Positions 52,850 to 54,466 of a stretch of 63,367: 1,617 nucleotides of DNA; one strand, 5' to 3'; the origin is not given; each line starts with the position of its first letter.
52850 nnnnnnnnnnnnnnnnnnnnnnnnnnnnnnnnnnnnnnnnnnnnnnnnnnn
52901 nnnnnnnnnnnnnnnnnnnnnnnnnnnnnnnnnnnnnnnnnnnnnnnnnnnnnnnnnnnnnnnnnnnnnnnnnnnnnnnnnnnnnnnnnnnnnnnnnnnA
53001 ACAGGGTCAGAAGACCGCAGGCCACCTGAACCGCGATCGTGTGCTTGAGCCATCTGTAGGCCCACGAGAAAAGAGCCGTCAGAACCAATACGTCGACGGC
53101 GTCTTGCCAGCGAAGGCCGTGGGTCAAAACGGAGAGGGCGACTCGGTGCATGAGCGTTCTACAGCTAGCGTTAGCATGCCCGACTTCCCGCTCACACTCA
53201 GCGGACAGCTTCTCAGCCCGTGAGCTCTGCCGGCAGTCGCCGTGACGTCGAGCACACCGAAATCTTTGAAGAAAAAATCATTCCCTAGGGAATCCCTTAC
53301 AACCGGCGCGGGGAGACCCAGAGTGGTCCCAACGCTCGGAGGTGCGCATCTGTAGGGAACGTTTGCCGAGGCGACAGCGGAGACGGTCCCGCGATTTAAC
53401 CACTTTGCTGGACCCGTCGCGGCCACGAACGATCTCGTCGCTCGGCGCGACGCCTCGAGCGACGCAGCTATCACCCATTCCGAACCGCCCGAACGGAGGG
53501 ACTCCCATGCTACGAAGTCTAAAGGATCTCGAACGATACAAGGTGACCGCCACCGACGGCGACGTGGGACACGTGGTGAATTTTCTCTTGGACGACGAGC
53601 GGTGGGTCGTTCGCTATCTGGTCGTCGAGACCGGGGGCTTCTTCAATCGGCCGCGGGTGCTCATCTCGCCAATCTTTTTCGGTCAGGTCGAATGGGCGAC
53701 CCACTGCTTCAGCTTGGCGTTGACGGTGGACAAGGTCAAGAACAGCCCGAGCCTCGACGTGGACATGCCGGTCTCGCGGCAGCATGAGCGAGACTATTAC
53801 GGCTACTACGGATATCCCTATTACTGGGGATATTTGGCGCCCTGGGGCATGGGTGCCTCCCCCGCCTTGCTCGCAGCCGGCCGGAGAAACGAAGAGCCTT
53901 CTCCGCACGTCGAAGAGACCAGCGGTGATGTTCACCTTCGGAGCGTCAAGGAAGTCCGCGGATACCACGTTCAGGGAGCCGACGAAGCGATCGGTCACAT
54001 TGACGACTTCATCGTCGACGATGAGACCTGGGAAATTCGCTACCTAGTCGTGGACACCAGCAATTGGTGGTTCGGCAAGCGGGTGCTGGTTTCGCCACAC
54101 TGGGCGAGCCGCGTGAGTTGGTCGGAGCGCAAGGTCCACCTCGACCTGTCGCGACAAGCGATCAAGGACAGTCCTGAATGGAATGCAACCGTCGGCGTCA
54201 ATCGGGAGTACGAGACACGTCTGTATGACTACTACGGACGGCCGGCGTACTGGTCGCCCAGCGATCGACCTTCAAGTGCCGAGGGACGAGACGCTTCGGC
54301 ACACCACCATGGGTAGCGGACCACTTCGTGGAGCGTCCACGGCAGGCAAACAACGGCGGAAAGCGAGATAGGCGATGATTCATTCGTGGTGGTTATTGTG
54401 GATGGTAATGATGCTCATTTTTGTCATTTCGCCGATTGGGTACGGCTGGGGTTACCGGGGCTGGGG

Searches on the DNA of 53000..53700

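Call 12: search_rna_families(source=window, start=53000, end=53700, threshold=evalue, max_evalue=10)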
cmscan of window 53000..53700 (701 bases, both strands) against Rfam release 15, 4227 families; matches with E-value up to 10: 2.
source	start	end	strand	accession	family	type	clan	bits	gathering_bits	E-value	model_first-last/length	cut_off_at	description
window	53257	53330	-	RF02126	GHRLOS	Gene; lncRNA;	-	15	48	0.4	1-70/70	no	Ghrelin opposite strand RNA conserved region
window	53394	53478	-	RF02467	Ms_IGR-2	Gene; sRNA;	-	13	45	5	1-82/82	no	Mycobacterium sRNA Ms_IGR-2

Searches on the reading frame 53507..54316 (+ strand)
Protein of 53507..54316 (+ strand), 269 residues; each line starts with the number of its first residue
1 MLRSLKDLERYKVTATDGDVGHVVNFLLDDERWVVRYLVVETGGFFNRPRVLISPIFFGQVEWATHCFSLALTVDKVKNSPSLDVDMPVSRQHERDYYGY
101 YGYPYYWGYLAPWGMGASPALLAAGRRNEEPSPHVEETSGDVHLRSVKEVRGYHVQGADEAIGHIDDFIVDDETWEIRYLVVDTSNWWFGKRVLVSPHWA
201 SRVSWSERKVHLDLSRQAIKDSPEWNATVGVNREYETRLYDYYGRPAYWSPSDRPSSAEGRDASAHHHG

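Call 10: search_protein_families(library=pfam, proteins=[window:53507-54316:+])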
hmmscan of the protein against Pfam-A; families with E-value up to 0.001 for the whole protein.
window:53507-54316:+ (269 aa): 1 family
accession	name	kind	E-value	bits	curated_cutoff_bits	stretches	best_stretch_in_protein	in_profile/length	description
PF05239.21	PRC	-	4.4e-14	52.7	21.2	1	147-206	6-65/78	PRC-barrel domain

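Call 15: find_encoding_contigs(protein=window:53507-54316:+, flank=3000, max_places=10)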
Protein window:53507-54316:+ (269 aa): 6 contigs read that carry it; 4 places shown.
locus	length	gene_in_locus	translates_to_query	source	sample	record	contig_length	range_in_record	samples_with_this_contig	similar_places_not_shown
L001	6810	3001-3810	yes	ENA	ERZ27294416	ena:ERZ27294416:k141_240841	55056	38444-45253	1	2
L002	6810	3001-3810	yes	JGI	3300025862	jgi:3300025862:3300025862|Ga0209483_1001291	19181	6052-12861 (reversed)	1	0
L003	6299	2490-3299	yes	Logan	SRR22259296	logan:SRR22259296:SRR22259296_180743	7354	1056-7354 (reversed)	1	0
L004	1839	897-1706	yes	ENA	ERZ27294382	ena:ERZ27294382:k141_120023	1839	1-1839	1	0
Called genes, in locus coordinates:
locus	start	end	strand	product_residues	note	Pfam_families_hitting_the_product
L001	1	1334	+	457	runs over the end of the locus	PF00672:HAMP, PF00512:HisKA, PF02518:HATPase_c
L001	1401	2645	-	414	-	PF19293:CdaA_N, PF02457:DAC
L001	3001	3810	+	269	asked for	PF05239:PRC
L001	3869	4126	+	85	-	-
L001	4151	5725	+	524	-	PF04972:BON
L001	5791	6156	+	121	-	-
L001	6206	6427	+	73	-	PF11154:DUF2934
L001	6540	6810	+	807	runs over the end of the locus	PF09137:Glucodextran_N, PF00723:Glyco_hydro_15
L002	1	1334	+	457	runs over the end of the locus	PF00672:HAMP, PF00512:HisKA, PF02518:HATPase_c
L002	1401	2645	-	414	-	PF19293:CdaA_N, PF02457:DAC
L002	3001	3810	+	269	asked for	PF05239:PRC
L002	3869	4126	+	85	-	-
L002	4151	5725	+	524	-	PF04972:BON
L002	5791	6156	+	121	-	-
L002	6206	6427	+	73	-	PF11154:DUF2934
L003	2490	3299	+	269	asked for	PF05239:PRC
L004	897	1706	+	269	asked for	PF05239:PRC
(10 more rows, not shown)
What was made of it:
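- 53507..60857 (+): Downstream operon of copy B: PRC-barrel protein, 85-aa mini-ORF, BON x6, HdeA-like, DUF2934, GH15 glucoamylase, MFS sugar transporter. Pfam call 10; called genes in call 15.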

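Call 18: find_homologous_proteins(query=window:53507-54316:+, max_evalue=1e-10)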
Query window:53507-54316:+ (269 aa): 7467 proteins with E <= 1e-10 among 8000 candidates; the best 120 are listed.
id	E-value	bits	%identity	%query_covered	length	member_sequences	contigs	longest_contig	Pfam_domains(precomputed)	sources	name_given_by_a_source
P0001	5.6e-159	546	86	100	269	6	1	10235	PF05239.22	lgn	-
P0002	6.7e-154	529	83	100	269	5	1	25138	PF05239.22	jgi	jgi:hypothetical protein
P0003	1.8e-151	521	84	99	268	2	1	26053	PF05239.22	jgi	jgi:PRC-barrel domain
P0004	6.3e-149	513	81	100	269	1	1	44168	PF05239.22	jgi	jgi:hypothetical protein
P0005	7.3e-149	513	82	100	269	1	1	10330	PF05239.22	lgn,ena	-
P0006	1.5e-142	492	77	100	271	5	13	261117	PF05239.22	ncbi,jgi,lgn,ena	jgi:hypothetical protein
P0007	2.8e-137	475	76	98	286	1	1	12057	PF05239.22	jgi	jgi:hypothetical protein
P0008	6.6e-136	470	74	100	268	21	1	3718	PF05239.22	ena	-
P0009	1.4e-135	469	74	100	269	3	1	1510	PF05239.22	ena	-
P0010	2.0e-135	469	79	93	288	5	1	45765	PF05239.22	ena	-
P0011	5.0e-131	454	79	93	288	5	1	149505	PF05239.22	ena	-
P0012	9.3e-131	453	72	99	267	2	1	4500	PF05239.22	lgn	-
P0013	9.9e-131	453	78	93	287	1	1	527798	PF05239.22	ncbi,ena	-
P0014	3.2e-130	452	73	96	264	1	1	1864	PF05239.22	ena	-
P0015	3.9e-130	451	70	100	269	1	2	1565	PF05239.22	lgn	-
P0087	1.0e-120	420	71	96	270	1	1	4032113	PF05239.22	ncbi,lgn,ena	-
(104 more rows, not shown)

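Call 19: find_encoding_contigs(protein=P0006, flank=4000, max_places=3)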
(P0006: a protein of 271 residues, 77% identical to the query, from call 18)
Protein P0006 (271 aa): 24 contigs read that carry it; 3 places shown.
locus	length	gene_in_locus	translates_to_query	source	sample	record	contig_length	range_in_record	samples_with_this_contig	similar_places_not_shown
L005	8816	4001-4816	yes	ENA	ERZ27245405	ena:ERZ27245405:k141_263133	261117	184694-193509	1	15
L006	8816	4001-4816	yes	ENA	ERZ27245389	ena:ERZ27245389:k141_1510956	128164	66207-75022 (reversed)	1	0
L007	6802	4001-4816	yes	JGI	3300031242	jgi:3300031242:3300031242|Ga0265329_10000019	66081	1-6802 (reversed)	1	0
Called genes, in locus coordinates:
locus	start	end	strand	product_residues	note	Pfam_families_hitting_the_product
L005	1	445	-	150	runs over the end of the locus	PF02502:LacAB_rpiB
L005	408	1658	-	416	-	PF00871:Acetate_kinase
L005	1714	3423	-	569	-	PF02878:PGM_PMM_I, PF02879:PGM_PMM_II, PF02880:PGM_PMM_III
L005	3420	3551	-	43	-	-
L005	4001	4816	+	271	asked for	PF05239:PRC (weak)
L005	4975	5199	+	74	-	-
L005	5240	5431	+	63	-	PF03446:NAD_binding_2 (weak)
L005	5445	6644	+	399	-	PF00479:G6PD_N, PF02781:G6PD_C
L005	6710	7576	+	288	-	PF03976:PPK2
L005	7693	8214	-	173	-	PF03713:DUF305 (weak), PF13628:DUF4142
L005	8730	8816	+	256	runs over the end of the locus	PF05239:PRC (weak)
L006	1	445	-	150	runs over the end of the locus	PF02502:LacAB_rpiB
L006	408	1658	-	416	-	PF00871:Acetate_kinase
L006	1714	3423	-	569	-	PF02878:PGM_PMM_I, PF02879:PGM_PMM_II, PF02880:PGM_PMM_III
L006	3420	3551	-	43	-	-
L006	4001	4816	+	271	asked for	PF05239:PRC (weak)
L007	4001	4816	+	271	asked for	PF05239:PRC (weak)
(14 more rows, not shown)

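Call 20: find_encoding_contigs(protein=P0013, flank=4000, max_places=2)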
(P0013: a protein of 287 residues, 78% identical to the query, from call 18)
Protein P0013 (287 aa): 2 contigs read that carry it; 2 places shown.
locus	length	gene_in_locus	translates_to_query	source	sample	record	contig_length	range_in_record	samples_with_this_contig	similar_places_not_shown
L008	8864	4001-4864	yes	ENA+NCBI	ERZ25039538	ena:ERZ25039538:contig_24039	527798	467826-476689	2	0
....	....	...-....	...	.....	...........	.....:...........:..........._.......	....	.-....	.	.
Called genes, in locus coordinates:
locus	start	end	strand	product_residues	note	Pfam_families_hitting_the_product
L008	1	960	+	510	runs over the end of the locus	-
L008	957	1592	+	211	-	PF00691:OmpA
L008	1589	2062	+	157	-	-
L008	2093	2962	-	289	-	-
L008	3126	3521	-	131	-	-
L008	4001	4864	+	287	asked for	PF05239:PRC (weak)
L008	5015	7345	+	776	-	PF09137:Glucodextran_N, PF00723:Glyco_hydro_15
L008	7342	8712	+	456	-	PF00083:Sugar_tr, PF07690:MFS_1, PF06609:TRI12 (weak), PF07690:MFS_1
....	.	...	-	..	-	?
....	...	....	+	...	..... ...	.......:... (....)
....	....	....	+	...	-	?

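Call 21: find_encoding_contigs(protein=P0087, flank=4000, max_places=2)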
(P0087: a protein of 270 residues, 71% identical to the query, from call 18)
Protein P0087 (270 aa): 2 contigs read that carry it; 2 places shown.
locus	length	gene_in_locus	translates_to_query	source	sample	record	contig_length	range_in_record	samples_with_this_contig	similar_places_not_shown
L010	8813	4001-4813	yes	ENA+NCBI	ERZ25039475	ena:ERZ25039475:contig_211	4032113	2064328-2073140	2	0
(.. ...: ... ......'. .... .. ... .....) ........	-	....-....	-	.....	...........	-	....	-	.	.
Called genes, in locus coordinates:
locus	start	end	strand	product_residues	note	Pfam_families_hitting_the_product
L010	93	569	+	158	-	PF01145:Band_7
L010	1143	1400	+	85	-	-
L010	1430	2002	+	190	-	PF02518:HATPase_c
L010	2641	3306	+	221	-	-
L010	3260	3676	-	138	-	-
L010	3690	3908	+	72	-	-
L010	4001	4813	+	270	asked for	PF05239:PRC (weak)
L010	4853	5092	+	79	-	-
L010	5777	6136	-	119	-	PF00072:Response_reg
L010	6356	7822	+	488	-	PF00672:HAMP, PF00512:HisKA, PF02518:HATPase_c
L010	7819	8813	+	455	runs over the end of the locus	PF00072:Response_reg, PF00158:Sigma54_activat, PF14532:Sigma54_activ_2, PF00004:AAA (weak), PF07728:AAA_5, PF25601:AAA_lid_14, PF02954:HTH_8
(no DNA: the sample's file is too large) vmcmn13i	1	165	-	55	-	?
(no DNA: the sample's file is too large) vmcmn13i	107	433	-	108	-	-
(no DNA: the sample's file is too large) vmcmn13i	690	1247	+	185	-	-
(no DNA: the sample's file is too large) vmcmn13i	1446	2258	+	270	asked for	PF05239:PRC (weak)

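Call 26: find_encoding_contigs(protein=P0004, flank=6000, max_places=2)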
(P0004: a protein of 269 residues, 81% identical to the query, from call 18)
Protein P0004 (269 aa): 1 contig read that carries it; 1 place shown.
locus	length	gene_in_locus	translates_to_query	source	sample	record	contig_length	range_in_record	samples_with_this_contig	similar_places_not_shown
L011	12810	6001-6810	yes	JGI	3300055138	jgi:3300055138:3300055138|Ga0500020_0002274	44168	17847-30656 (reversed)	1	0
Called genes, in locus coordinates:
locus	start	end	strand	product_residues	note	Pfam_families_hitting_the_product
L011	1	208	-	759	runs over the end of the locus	PF05227:CHASE3, PF08448:PAS_4, PF13426:PAS_9, PF01590:GAF, PF13185:GAF_2, PF13492:GAF_3 (faint), PF00512:HisKA, PF02518:HATPase_c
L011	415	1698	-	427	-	PF02040:ArsB, PF03600:CitMHS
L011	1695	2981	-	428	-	PF07690:MFS_1, PF12832:MFS_1_like, PF07690:MFS_1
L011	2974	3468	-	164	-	-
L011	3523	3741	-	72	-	-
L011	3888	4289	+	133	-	-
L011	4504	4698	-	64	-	-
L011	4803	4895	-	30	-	-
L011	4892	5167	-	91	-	PF09313:TehB-like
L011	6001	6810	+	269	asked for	PF05239:PRC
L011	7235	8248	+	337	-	PF03446:NAD_binding_2, PF03807:F420_oxidored, PF00393:6PGD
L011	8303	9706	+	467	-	PF00479:G6PD_N, PF02781:G6PD_C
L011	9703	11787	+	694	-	PF00456:Transketolase_N, PF02779:Transket_pyr, PF22613:Transketolase_C_1, PF02780:Transketolase_C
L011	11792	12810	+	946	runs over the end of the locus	PF00923:TAL_FSA, PF00342:PGI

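Call 27: find_encoding_contigs(protein=P0002, flank=6000, max_places=2)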
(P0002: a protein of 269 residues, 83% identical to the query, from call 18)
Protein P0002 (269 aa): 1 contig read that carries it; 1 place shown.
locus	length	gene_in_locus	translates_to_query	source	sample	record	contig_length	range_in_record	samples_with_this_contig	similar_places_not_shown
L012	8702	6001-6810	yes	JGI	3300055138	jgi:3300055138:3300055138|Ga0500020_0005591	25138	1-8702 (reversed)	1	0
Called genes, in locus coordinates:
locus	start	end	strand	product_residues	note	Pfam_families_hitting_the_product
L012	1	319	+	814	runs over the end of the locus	PF09137:Glucodextran_N, PF00723:Glyco_hydro_15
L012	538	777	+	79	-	-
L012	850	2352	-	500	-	PF13091:PLDc_2, PF00614:PLDc (faint), PF13091:PLDc_2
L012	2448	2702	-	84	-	-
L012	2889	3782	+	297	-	PF21088:MS_channel_1st (weak), PF00924:MS_channel_2nd, PF21082:MS_channel_3rd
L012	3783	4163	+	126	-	-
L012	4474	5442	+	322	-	PF01145:Band_7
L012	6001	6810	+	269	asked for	PF05239:PRC (weak)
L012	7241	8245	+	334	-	PF03446:NAD_binding_2, PF00393:6PGD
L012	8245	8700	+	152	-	?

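Call 32: find_related_loci(query=window:53507-54316:+, collection=metagenome_contigs, flank=3000)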
Query window:53507-54316:+ (269 aa) in metagenome_contigs; peptide patterns used: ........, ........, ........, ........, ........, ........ (x = any residue, [..] = any of these).
600 stretches matched a pattern (row limit reached: there are more); 497 encode a relative of the query (tblastn E <= 1e-3); the best 80 are kept; 80 distinct loci.
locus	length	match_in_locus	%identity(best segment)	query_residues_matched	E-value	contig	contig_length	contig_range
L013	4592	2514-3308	74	1-269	6e-127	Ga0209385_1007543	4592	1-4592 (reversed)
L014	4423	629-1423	74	1-269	7e-125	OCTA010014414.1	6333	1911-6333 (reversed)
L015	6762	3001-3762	70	1-255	2e-120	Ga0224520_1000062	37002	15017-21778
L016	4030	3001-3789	67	1-268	2e-120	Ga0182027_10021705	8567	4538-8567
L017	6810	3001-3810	66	1-269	1e-119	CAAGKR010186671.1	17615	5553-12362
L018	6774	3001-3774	67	1-259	6e-119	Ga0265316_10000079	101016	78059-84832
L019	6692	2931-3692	68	1-255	4e-115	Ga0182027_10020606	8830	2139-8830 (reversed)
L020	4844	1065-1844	67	1-258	1e-114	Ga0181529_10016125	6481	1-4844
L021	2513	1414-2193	67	1-258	7e-119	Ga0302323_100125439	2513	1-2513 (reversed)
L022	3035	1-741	68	2-255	4e-116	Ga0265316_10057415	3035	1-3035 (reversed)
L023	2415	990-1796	67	1-269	4e-117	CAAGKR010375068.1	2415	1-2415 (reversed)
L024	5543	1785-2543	70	1-254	7e-111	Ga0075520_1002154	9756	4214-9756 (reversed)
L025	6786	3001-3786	66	1-268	6e-110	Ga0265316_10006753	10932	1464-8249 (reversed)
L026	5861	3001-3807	63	1-261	3e-110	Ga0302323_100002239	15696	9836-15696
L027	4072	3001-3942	66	1-268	4e-111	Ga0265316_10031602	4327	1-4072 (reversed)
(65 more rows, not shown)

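Call 34: find_encoding_contigs(protein=P0001, flank=5000, max_places=2)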
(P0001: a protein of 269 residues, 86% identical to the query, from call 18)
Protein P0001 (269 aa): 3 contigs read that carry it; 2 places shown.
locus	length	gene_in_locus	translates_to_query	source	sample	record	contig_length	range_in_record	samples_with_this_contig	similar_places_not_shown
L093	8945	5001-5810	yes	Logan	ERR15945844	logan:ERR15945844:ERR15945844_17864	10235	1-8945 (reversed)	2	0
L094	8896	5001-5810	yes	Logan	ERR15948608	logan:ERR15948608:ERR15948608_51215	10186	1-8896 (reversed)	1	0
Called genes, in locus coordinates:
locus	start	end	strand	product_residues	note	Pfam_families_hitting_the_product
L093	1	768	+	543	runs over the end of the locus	PF13584:BatD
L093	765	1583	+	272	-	-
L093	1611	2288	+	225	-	PF00072:Response_reg, PF00486:Trans_reg_C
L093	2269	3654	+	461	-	PF00672:HAMP, PF00512:HisKA, PF02518:HATPase_c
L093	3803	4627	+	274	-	PF00990:GGDEF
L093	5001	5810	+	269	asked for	PF05239:PRC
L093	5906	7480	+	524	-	PF04972:BON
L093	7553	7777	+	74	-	PF11154:DUF2934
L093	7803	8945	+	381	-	?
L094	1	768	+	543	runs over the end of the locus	PF13584:BatD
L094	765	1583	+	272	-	-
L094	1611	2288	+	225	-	PF00072:Response_reg, PF00486:Trans_reg_C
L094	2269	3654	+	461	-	PF00672:HAMP, PF00512:HisKA, PF02518:HATPase_c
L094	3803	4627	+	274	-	PF00990:GGDEF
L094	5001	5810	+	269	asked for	PF05239:PRC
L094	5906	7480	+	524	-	PF04972:BON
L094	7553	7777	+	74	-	PF11154:DUF2934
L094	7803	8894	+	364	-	?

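Call 35: find_encoding_contigs(protein=P0003, flank=5000, max_places=2)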
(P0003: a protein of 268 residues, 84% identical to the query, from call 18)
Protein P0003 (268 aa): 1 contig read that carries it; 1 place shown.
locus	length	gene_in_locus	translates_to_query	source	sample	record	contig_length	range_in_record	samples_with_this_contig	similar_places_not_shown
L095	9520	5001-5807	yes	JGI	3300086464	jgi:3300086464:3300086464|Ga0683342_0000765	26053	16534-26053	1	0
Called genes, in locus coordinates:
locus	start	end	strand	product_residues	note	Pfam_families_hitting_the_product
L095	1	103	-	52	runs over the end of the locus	-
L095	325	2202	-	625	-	PF00654:Voltage_CLC, PF00571:CBS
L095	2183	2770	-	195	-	PF22381:Staph_reg_Sar_Rot (weak), PF12802:MarR_2, PF01047:MarR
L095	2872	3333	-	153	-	PF12088:DUF3565, PF09313:TehB-like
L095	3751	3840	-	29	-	-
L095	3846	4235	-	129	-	-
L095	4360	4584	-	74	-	-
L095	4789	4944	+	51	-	-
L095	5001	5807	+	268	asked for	PF05239:PRC (weak)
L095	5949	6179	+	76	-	PF11154:DUF2934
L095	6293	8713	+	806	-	PF09137:Glucodextran_N, PF00723:Glyco_hydro_15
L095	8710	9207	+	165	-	PF08240:ADH_N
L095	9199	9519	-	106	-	?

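Call 36: find_encoding_contigs(protein=P0005, flank=5000, max_places=2)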
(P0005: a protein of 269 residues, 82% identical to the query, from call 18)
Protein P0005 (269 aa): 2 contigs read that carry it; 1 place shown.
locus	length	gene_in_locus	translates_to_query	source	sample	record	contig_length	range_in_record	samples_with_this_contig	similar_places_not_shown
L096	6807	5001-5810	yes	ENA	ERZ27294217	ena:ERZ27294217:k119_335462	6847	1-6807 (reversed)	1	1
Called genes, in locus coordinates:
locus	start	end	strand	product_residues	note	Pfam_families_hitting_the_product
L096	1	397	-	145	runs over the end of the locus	?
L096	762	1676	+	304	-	-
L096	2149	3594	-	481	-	PF13091:PLDc_2, PF00614:PLDc (faint), PF13091:PLDc_2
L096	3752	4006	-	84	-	-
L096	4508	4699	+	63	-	PF01145:Band_7 (faint)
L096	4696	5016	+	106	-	-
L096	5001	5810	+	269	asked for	PF05239:PRC (weak)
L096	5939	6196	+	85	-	-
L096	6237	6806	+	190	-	?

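Call 51: find_related_loci(query=window:53507-54316:+, collection=genome_contigs, flank=5000)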
Query window:53507-54316:+ (269 aa) in genome_contigs; peptide patterns used: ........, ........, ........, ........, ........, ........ (x = any residue, [..] = any of these).
599 stretches matched a pattern (row limit reached: there are more); 506 encode a relative of the query (tblastn E <= 1e-3); the best 80 are kept; 80 distinct loci.
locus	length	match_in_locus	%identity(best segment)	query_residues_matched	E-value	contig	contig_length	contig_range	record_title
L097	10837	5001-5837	80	1-249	9e-122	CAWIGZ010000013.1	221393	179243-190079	MAG: uncultured proteobacterium isolate MFD05502.bin.2.69 genome assembly, contig: contig_8940, whole genome shotgun seq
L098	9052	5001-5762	70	1-255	4e-120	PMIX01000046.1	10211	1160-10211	MAG: Myxococcales bacterium isolate fen_1127 73.20120600_E3D.16_contig_909, whole genome shotgun sequence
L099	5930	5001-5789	67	1-268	1e-119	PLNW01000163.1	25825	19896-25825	MAG: Myxococcales bacterium isolate fen_1158 73.20120800_E1D.7_contig_998, whole genome shotgun sequence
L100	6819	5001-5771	69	1-258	8e-120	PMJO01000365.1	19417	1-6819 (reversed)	MAG: Myxococcales bacterium isolate fen_1125 73.20120600_E2D.64_contig_11670, whole genome shotgun sequence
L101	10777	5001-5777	68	1-259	2e-119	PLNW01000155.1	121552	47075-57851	MAG: Myxococcales bacterium isolate fen_1158 73.20120800_E1D.7_contig_999, whole genome shotgun sequence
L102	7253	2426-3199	68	1-259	5e-119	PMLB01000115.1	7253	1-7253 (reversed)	MAG: Myxococcales bacterium isolate fen_1121 73.20120600_E1D.21_contig_38266, whole genome shotgun sequence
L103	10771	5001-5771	69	1-258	5e-119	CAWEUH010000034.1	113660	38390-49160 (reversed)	MAG: uncultured delta proteobacterium isolate MFD01476.bin.3.99 genome assembly, contig: contig_28855, whole genome shot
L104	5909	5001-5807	66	1-269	1e-117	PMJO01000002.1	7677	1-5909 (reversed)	MAG: Myxococcales bacterium isolate fen_1125 73.20120600_E2D.64_contig_210608, whole genome shotgun sequence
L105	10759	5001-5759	69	1-254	3e-117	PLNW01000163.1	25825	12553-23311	MAG: Myxococcales bacterium isolate fen_1158 73.20120800_E1D.7_contig_998, whole genome shotgun sequence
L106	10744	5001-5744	73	1-252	7e-117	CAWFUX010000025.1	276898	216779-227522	MAG: uncultured delta proteobacterium isolate MFD09286.bin.2.92 genome assembly, contig: contig_20682, whole genome shot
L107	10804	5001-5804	65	1-269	8e-116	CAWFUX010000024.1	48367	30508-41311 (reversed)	MAG: uncultured delta proteobacterium isolate MFD09286.bin.2.92 genome assembly, contig: contig_121114, whole genome sho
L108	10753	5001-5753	76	1-250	2e-115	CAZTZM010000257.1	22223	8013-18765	MAG TPA_asm: uncultured Myxococcales bacterium isolate binchicken_co84_305 genome assembly, contig: k141_561294, whole g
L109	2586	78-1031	67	1-254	1e-119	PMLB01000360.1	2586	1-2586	MAG: Myxococcales bacterium isolate fen_1121 73.20120600_E1D.21_contig_69924, whole genome shotgun sequence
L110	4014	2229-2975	71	1-249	1e-114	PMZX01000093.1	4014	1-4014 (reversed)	MAG: Myxococcales bacterium isolate fen_1103 73.20110800_E3M.7_contig_1159, whole genome shotgun sequence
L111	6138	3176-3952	70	1-259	4e-112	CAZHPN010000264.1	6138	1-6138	MAG TPA_asm: uncultured bacterium isolate binchicken_co3_336 genome assembly, contig: NODE_42078_length_6138_cov_7.70820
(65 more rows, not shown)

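Call 93: search_protein_families(library=ncbifam, proteins=[window:53507-54316:+], max_evalue=0.01)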
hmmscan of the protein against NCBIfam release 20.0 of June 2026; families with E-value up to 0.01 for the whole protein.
window:53507-54316:+ (269 aa): 1 family
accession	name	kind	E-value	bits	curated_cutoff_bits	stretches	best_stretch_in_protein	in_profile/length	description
TIGR01150.2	puhA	equivalog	6.5e-14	52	200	2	147-252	148-255/262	photosynthetic reaction center subunit H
